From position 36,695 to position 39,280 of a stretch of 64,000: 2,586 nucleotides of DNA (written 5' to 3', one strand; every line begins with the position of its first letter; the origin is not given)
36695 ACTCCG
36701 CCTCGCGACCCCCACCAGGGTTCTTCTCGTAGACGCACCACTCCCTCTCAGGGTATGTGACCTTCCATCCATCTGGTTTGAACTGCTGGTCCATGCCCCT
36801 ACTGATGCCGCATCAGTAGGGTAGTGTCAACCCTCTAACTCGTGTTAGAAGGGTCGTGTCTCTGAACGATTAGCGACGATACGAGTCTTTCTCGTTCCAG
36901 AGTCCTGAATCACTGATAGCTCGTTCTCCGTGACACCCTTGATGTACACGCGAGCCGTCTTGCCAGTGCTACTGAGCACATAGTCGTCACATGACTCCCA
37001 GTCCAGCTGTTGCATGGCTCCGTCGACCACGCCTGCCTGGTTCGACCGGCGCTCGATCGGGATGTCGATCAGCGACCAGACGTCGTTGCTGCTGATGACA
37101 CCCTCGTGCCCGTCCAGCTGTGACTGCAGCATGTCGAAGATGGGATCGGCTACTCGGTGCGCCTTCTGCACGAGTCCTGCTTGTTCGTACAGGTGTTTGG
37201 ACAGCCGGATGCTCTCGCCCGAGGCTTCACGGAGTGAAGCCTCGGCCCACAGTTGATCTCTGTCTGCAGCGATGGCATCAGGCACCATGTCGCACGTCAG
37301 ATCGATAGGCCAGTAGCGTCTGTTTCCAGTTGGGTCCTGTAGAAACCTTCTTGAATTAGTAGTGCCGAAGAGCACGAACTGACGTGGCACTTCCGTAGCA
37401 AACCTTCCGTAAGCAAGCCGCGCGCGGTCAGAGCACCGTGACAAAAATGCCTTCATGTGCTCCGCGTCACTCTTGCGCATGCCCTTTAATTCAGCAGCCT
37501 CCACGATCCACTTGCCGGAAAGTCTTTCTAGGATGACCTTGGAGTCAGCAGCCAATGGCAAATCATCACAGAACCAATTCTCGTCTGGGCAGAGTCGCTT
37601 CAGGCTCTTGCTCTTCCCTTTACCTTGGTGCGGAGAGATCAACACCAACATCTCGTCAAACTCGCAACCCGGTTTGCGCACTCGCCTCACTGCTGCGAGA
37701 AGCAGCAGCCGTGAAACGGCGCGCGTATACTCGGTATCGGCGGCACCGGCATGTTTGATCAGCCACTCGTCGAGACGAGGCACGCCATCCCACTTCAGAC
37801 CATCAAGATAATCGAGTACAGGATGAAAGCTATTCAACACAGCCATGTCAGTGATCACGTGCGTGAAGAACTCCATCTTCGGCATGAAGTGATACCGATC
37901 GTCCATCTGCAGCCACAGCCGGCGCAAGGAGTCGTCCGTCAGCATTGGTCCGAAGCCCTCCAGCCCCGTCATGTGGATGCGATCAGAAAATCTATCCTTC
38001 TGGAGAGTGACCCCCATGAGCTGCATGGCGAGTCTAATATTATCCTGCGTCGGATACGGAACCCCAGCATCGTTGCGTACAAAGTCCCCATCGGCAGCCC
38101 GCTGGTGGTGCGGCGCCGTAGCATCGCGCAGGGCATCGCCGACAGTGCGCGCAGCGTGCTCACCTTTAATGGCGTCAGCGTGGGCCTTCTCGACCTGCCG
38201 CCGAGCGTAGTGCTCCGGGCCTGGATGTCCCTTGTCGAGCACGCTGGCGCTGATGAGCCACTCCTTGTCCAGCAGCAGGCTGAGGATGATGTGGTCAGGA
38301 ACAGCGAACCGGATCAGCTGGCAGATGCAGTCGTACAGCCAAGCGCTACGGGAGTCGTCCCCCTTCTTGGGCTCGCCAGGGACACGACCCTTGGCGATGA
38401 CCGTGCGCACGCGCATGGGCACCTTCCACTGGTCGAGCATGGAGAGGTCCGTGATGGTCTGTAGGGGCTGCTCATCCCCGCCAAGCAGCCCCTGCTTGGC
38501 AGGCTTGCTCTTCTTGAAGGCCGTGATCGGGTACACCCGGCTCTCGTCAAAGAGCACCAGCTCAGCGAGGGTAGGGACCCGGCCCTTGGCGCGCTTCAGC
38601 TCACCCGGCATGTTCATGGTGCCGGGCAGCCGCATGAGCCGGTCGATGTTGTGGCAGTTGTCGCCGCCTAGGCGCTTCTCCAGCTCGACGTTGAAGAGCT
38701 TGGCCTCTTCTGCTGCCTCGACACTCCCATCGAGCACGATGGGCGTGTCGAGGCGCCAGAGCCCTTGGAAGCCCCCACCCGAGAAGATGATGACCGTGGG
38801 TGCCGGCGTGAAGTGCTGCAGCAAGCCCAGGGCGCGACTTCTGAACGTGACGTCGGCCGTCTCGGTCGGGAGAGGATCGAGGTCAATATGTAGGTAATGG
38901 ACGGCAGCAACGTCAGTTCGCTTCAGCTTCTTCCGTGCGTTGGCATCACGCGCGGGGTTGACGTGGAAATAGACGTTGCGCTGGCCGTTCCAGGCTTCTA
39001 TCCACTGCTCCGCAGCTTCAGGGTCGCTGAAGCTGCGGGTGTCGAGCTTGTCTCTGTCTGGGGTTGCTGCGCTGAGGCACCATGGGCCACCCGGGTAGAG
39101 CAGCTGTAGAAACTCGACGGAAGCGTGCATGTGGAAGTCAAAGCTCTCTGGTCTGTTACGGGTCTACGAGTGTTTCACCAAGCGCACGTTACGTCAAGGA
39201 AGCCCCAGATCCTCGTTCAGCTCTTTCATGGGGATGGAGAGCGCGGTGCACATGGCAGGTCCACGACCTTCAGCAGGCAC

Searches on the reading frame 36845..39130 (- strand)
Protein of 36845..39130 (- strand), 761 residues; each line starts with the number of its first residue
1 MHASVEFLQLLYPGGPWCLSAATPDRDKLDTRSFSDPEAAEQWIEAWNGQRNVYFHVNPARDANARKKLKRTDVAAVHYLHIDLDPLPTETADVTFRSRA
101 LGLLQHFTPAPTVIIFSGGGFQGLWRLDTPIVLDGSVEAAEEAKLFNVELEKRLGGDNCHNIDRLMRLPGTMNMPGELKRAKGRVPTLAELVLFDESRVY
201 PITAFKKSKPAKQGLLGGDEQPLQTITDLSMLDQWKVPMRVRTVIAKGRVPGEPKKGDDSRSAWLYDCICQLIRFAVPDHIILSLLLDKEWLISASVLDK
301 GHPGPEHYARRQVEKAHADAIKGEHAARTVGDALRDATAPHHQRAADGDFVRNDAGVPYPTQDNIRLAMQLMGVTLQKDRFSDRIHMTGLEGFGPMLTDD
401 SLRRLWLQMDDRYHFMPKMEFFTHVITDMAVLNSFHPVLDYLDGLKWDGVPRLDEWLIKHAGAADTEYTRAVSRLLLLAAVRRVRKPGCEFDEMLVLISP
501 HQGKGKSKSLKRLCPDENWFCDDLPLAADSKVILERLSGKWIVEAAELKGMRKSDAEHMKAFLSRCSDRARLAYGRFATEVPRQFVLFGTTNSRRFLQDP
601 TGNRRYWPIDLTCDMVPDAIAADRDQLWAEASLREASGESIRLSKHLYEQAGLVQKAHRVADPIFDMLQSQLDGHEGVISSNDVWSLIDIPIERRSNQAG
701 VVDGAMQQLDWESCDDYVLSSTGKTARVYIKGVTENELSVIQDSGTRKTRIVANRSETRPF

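Call 12: search_protein_families(library=phrogs, proteins=[window:36845-39130:-])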
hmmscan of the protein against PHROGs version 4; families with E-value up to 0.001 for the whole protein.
window:36845-39130:- (761 aa): 11 families
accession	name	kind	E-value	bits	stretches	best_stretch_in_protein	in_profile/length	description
phrog_256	-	DNA, RNA and nucleotide metabolism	6.4e-82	277.4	1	351-673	372-702/798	DNA helicase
phrog_1313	-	DNA, RNA and nucleotide metabolism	1.5e-68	233.2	1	353-713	145-538/568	DNA helicase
phrog_15962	-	DNA, RNA and nucleotide metabolism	5.3e-47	161.6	1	399-640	455-701/835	DNA primase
phrog_16593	-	DNA, RNA and nucleotide metabolism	7.9e-36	124.7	1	425-640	491-706/823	DNA primase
phrog_2249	-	DNA, RNA and nucleotide metabolism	7.9e-35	121.7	1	431-675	470-714/802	DNA primase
phrog_36873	-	DNA, RNA and nucleotide metabolism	2.9e-28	99.1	1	403-730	456-779/1082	DNA helicase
phrog_1829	-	DNA, RNA and nucleotide metabolism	2.1e-20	73.5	1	28-321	42-294/772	DNA primase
phrog_4630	-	DNA, RNA and nucleotide metabolism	3.4e-19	69.9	1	446-609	195-363/581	DNA primase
phrog_2478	-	DNA, RNA and nucleotide metabolism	2.2e-07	30.4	1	38-176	41-190/854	DNA polymerase/primase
phrog_3123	-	unknown function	1.6e-06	28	1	43-241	57-221/583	-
phrog_10514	-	DNA, RNA and nucleotide metabolism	0.00096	18.5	0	33-173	36-158/750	DNA primase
